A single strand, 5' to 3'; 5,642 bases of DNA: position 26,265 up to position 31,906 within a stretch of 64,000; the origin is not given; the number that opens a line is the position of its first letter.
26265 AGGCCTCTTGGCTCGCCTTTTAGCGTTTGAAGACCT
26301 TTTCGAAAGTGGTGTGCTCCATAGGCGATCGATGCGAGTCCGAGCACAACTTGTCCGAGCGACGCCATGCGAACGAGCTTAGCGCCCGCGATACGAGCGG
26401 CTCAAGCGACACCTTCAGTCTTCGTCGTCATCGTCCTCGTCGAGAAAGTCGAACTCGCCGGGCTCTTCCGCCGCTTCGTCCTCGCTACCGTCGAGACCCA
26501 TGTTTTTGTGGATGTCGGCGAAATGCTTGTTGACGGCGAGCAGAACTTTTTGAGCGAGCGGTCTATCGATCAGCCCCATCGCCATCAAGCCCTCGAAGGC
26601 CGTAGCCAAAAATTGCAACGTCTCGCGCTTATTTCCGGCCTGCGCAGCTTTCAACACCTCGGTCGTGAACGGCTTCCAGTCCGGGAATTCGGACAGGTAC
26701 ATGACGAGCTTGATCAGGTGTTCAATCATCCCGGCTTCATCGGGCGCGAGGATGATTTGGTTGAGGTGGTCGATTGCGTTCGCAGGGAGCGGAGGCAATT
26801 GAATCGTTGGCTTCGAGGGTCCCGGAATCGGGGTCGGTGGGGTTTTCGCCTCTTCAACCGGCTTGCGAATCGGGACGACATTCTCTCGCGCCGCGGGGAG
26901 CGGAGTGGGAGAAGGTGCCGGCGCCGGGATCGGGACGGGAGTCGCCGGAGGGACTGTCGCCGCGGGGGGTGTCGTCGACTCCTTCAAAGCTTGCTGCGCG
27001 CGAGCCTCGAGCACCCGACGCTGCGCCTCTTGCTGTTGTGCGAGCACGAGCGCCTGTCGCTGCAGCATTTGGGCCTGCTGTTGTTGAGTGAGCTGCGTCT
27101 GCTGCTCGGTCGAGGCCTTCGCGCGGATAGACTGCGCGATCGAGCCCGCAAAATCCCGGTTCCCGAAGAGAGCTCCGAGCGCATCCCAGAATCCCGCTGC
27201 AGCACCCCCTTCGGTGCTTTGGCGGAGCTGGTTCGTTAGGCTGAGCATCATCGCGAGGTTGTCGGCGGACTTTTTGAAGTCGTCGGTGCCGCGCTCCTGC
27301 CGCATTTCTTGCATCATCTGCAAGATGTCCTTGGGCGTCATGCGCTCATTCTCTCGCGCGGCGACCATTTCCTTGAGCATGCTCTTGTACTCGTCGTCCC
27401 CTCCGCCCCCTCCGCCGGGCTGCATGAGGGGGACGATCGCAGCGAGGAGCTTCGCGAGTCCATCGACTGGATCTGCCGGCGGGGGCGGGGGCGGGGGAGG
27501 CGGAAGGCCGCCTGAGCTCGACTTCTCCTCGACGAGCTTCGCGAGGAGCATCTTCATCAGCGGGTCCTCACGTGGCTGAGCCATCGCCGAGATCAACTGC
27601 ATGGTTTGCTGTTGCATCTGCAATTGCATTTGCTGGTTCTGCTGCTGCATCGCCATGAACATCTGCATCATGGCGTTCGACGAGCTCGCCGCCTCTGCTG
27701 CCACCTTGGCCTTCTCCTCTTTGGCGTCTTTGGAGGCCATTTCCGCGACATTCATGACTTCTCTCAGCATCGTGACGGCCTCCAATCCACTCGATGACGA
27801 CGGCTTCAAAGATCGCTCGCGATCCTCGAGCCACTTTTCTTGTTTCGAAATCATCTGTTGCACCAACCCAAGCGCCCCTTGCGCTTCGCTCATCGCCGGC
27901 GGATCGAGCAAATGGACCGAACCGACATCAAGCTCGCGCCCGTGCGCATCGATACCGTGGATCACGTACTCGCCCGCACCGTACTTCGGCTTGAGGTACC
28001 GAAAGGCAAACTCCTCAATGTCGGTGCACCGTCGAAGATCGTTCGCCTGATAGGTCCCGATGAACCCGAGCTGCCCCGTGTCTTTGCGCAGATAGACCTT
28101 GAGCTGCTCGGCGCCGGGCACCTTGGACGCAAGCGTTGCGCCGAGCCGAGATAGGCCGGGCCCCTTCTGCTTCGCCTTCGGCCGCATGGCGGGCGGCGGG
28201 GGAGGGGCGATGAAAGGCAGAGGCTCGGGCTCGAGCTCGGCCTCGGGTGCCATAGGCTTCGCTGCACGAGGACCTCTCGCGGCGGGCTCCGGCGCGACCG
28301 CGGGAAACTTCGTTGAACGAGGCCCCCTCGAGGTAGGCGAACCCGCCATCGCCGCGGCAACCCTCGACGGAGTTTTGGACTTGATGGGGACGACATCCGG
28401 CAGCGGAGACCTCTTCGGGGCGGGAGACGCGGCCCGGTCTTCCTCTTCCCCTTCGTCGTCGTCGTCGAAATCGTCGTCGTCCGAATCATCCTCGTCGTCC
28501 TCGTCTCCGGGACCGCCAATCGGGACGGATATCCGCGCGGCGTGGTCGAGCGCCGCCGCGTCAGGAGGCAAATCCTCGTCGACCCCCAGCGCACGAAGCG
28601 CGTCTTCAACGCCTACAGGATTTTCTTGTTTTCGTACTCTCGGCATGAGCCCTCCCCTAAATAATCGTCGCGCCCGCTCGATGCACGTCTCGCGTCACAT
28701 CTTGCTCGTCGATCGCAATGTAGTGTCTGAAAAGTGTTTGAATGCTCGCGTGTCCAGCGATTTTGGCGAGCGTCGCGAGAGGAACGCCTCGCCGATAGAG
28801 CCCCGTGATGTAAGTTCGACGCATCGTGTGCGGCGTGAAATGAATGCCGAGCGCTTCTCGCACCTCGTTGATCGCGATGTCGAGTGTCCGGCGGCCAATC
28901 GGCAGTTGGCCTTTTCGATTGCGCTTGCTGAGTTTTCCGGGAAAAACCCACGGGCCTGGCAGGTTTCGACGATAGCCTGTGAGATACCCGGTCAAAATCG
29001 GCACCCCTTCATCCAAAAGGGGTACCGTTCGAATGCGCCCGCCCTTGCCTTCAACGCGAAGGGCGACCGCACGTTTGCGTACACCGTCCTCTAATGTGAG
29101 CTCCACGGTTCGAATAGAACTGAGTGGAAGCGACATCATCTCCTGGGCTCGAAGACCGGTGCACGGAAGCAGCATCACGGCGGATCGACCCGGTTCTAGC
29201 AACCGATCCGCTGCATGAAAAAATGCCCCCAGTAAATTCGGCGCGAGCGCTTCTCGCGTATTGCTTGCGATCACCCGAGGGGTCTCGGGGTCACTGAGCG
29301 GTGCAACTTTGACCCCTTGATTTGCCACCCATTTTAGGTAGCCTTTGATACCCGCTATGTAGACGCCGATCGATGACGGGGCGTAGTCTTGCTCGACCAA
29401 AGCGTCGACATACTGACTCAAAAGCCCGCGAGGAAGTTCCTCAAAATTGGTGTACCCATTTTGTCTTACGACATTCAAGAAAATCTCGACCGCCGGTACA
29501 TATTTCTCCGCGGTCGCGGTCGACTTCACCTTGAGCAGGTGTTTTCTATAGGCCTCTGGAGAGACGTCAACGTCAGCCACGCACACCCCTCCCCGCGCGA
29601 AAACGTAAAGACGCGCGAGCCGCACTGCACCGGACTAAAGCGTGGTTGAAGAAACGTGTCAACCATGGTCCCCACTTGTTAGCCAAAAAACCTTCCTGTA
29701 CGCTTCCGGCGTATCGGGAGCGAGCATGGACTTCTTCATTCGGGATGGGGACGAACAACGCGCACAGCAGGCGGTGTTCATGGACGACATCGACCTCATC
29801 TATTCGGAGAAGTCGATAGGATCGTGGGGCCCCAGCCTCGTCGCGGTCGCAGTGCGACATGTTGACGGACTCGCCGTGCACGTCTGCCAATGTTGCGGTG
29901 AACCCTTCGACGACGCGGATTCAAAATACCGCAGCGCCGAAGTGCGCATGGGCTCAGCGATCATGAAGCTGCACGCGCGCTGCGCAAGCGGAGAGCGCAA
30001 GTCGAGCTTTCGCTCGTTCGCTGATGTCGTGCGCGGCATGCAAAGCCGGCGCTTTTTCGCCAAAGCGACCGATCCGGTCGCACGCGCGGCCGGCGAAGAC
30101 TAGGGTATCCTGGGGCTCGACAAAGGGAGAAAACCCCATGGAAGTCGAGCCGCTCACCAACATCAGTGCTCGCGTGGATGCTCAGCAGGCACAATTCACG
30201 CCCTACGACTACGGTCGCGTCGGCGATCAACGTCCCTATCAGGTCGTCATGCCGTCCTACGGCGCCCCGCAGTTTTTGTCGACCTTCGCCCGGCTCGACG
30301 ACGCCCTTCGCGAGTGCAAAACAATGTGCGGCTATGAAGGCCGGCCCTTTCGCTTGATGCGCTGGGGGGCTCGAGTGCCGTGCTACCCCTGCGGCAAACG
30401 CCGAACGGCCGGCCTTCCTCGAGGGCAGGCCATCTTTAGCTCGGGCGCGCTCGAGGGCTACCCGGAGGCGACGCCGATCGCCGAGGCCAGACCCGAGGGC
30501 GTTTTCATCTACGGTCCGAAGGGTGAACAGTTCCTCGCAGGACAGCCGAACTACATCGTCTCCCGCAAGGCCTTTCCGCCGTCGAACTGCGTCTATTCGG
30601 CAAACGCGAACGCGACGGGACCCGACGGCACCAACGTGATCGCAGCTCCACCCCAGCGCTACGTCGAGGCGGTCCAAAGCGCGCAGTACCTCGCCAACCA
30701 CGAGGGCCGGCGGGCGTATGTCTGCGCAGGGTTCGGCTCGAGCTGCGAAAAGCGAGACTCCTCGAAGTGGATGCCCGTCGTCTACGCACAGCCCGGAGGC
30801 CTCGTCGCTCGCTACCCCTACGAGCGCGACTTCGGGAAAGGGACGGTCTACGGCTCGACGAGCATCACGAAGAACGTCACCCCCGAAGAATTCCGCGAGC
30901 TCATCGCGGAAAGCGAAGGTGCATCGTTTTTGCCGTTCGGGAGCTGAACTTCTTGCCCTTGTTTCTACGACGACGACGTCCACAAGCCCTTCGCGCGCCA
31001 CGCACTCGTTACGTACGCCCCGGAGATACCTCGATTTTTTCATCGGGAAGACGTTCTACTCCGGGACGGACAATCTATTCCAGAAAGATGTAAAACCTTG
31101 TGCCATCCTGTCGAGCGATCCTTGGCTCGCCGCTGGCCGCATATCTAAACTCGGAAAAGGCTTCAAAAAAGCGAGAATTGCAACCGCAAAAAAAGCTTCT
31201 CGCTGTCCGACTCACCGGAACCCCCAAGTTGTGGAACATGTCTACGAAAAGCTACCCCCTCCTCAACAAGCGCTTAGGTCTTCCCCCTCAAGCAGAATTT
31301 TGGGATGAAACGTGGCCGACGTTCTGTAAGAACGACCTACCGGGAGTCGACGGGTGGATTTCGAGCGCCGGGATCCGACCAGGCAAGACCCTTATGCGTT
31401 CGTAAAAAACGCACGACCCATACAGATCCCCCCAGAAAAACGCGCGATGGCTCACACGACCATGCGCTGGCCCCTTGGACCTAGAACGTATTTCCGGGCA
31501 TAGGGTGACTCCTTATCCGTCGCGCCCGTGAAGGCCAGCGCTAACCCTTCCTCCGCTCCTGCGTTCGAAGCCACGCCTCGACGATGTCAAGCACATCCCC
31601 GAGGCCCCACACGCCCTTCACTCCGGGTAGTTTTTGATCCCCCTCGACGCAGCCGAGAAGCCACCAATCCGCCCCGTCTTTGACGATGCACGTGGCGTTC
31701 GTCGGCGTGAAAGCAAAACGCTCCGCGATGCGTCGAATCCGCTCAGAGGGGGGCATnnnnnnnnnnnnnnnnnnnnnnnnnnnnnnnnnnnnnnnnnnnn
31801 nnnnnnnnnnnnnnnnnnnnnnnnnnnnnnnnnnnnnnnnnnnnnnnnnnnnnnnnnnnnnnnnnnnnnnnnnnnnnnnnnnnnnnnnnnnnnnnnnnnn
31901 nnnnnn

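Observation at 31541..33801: Virus-borne radical SAM/SPASM cassette with an adjacent signal-peptide mini-protein (candidate RiPP or protein-maturation system)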

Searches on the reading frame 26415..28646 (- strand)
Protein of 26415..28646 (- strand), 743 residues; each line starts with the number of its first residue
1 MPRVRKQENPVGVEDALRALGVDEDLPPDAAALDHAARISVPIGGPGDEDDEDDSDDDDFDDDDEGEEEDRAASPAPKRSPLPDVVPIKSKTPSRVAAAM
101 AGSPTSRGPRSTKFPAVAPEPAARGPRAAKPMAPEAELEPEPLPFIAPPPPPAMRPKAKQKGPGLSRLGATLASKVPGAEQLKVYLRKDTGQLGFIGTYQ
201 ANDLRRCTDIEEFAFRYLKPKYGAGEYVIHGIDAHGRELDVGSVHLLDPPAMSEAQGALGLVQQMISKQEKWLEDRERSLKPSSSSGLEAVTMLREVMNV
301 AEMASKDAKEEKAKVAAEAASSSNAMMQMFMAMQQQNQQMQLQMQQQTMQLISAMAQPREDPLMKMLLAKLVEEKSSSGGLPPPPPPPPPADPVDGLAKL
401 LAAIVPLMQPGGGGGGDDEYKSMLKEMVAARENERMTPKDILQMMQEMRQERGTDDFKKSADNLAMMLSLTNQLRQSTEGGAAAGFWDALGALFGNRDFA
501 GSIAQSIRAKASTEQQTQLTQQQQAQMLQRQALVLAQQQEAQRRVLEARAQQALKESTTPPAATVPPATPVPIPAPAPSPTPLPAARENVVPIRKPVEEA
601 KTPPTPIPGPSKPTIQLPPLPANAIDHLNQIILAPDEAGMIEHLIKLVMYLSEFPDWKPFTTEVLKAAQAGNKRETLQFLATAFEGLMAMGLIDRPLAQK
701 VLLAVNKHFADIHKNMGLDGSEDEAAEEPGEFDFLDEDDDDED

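Call 7: search_protein_families(library=phrogs, proteins=[window:26415-28646:-], max_evalue=0.001)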
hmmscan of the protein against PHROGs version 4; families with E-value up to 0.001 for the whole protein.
window:26415-28646:- (743 aa): 0 families

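Call 32: search_protein_families(library=pfam, proteins=[window:26415-28646:-], max_evalue=0.01)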
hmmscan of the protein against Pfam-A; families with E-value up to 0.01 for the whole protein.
window:26415-28646:- (743 aa): 1 family
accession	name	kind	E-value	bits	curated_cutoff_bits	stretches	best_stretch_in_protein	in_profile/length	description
PF05794.18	Tcp11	-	0.0037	16.8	27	0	488-560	316-380/436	T-complex protein 11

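Call 80: search_dna_similar(query=window:26415-28646:-, collection=phages, mode=protein, max_rows=6, max_evalue=0.001)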
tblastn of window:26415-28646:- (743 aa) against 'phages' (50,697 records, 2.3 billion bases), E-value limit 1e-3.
No match.

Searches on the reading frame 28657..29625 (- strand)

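Call 3: search_protein_families(library=pfam, proteins=[window:28657-29625:-], max_evalue=0.1)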
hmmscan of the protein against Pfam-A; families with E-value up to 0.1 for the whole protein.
window:28657-29625:- (322 aa): 5 families
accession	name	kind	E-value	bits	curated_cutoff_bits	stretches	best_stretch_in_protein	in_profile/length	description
PF00589.27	Phage_integrase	-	1.4e-20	74.2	27.1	1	137-307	13-170/172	Phage integrase family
PF02899.23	Phage_int_SAM_1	-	0.00011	22.9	22.3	1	25-103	3-82/83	Phage integrase, N-terminal SAM-like domain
PF12835.12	Integrase_1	-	0.018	15.4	23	1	123-206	10-90/149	Integrase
PF13495.12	Phage_int_SAM_4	-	0.04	14.8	27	0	32-103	12-81/85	Phage integrase, N-terminal SAM-like domain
PF20060.4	DUF6459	-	0.067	14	27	0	166-199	65-98/105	Family of unknown function (DUF6459)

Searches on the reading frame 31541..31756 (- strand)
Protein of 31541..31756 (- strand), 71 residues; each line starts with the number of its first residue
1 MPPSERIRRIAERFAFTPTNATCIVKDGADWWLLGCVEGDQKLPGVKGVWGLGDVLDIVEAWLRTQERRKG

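Call 3: search_protein_families(library=pfam, proteins=[window:31541-31756:-], max_evalue=0.1)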
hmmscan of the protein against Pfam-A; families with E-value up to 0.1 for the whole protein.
window:31541-31756:- (71 aa): 0 families

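Call 4: search_protein_families(library=ncbifam, proteins=[window:31541-31756:-], max_evalue=0.1)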
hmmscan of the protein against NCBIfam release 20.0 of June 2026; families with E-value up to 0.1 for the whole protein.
window:31541-31756:- (71 aa): 0 families

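Call 8: search_protein_families(library=phrogs, proteins=[window:31541-31756:-], max_evalue=0.01)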
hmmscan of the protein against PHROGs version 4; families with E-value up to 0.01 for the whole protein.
window:31541-31756:- (71 aa): 0 families

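Call 74: search_protein_families(library=padloc, proteins=[window:31541-31756:-], max_evalue=0.01)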
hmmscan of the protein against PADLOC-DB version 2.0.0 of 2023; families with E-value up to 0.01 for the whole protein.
window:31541-31756:- (71 aa): 0 families
